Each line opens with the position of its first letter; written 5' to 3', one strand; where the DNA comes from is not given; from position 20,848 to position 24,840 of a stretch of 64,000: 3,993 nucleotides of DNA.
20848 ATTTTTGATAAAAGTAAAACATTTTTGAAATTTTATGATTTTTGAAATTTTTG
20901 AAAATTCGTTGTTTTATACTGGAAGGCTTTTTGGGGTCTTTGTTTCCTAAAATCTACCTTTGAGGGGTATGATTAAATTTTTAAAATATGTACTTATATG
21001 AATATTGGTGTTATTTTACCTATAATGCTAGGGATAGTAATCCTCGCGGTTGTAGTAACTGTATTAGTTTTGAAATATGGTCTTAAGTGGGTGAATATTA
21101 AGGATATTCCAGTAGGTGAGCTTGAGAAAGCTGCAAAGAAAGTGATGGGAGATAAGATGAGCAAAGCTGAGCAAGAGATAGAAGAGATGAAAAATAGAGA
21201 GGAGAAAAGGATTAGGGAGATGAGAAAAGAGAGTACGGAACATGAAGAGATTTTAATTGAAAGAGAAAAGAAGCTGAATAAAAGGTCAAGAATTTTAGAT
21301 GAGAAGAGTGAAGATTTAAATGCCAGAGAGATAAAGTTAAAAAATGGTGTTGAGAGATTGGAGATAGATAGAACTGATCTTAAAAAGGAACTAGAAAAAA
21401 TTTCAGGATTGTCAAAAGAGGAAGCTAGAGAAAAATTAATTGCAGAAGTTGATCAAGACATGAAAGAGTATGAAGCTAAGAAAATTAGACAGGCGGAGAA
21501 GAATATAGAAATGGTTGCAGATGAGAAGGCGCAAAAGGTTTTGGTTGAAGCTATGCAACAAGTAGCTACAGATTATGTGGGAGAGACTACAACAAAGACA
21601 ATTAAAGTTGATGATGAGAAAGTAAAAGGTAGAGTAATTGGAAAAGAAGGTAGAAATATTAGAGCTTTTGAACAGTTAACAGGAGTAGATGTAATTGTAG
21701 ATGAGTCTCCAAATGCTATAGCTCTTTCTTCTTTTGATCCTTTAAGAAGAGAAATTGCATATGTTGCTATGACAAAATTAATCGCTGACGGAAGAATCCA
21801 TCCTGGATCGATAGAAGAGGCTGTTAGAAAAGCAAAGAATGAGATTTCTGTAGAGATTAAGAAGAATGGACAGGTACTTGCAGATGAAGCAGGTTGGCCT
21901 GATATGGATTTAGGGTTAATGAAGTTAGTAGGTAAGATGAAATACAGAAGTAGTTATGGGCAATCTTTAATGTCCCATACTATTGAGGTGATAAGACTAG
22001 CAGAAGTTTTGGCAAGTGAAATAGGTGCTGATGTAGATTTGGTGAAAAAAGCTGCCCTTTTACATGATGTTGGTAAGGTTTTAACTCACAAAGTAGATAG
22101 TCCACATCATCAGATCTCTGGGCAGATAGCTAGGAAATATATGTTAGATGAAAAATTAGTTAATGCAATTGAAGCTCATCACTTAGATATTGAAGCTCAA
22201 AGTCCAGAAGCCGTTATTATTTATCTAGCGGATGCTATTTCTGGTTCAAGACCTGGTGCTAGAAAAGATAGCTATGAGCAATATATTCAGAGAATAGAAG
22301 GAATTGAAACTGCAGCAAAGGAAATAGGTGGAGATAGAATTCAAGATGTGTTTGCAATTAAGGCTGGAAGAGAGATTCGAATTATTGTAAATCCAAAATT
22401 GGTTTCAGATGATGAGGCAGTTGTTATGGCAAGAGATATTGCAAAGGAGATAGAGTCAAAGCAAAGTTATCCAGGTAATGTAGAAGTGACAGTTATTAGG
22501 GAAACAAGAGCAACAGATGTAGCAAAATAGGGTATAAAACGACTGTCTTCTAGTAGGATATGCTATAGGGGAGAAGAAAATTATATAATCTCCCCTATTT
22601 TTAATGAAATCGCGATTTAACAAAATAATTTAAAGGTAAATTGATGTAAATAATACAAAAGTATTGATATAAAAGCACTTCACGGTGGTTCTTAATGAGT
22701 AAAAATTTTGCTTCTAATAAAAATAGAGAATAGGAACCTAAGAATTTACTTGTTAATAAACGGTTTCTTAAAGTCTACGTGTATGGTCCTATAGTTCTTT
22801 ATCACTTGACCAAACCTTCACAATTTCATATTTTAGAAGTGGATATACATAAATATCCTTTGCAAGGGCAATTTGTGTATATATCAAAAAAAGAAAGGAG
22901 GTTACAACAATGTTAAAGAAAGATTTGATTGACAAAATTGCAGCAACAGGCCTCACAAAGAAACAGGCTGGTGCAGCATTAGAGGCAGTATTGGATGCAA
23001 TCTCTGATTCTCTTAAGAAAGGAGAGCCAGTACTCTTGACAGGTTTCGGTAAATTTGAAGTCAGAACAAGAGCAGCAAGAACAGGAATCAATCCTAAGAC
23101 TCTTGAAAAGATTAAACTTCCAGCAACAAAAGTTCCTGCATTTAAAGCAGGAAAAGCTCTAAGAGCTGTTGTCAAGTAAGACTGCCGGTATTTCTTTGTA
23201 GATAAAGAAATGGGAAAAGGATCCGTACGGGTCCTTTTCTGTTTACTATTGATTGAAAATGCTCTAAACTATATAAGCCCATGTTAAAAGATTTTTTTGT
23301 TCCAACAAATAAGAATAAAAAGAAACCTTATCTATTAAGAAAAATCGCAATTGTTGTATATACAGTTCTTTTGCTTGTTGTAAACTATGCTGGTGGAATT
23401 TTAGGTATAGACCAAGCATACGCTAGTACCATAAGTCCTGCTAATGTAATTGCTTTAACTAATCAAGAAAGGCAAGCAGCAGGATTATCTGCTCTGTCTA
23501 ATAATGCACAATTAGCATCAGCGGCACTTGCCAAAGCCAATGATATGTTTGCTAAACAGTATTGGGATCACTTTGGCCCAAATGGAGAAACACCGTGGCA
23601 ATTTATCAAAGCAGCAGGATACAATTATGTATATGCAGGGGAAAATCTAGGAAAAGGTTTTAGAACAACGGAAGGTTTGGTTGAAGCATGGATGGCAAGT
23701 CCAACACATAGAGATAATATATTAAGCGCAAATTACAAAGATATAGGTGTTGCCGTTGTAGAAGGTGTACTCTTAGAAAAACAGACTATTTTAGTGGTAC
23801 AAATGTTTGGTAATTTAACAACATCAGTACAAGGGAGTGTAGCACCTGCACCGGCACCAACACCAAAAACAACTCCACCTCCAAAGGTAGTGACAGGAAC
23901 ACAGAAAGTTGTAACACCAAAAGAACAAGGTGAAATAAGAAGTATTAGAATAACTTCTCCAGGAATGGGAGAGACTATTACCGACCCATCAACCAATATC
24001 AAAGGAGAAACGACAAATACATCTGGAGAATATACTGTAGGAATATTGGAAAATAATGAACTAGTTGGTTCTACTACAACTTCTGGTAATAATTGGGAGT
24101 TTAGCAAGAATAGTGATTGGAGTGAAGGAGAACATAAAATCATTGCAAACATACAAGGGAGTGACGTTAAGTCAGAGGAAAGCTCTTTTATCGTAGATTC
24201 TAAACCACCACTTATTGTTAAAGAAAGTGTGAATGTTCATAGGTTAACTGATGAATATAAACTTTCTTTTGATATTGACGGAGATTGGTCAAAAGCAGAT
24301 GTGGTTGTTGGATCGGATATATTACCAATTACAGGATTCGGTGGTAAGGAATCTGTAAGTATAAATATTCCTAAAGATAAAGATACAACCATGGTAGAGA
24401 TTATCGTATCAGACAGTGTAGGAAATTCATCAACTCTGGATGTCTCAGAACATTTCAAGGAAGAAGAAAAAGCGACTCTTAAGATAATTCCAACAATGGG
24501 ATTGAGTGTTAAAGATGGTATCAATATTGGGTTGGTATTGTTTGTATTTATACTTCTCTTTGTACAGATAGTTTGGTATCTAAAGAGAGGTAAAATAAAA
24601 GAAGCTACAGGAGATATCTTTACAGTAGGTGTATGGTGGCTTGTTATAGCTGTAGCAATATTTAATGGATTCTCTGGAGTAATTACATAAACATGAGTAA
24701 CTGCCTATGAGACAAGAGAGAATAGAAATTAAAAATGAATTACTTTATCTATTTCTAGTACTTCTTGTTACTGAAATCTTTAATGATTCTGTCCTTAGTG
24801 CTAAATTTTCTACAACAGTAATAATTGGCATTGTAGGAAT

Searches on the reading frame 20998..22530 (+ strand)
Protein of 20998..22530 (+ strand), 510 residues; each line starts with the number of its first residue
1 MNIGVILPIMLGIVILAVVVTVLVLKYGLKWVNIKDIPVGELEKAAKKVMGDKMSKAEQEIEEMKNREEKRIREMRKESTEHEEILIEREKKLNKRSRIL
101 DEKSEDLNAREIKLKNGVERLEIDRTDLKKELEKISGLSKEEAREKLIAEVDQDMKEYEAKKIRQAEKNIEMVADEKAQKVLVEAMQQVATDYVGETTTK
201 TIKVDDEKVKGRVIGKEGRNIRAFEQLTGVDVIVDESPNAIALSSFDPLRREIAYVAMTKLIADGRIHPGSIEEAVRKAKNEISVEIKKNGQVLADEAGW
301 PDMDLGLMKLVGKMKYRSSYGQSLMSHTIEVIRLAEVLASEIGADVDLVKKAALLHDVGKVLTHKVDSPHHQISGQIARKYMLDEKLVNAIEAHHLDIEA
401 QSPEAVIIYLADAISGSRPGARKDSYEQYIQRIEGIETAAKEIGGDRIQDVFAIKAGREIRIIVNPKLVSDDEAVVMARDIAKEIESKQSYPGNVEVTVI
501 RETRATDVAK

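Call 25: search_protein_families(library=pfam, proteins=[window:20998-22530:+], max_evalue=0.001)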
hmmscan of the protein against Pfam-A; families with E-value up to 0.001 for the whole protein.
window:20998-22530:+ (510 aa): 4 families
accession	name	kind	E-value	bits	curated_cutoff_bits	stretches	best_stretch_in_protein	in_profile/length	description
PF12072.13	RNase_Y_N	-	4.5e-19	69.1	32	1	42-193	43-201/201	RNase Y N-terminal region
PF01966.28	HD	-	7.3e-18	65.4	22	1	326-415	3-114/116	HD domain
PF00013.35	KH_1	-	3.1e-06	27.3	21.5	1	200-238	2-40/66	KH domain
PF13083.13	KH_KhpA-B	-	4e-05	23.9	32.1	1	180-228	9-58/73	KhpA/KhpB, KH domain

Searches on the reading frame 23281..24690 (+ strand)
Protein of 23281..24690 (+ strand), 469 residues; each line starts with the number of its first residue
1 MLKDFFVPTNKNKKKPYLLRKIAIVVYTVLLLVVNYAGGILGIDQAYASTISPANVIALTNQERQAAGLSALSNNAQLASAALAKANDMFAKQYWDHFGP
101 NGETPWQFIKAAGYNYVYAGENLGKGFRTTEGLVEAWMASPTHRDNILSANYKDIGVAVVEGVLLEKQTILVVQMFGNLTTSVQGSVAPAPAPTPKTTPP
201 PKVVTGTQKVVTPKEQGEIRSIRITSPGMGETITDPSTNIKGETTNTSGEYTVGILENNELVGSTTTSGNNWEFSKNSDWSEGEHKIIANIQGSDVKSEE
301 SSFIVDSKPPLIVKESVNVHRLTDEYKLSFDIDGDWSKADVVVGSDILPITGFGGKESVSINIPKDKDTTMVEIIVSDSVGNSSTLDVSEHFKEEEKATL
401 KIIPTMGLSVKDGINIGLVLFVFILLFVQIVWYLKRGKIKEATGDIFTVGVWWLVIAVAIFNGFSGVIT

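Call 25: search_protein_families(library=pfam, proteins=[window:23281-24690:+], max_evalue=0.001)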
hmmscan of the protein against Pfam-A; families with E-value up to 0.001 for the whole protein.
window:23281-24690:+ (469 aa): 2 families
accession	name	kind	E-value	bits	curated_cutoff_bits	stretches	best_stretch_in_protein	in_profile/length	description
PF00188.32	CAP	-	5.2e-21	76.1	21.1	1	58-162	2-105/117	Cysteine-rich secretory protein family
PF17957.7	Big_7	-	0.00079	20.5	24.1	1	221-287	2-68/70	Bacterial Ig domain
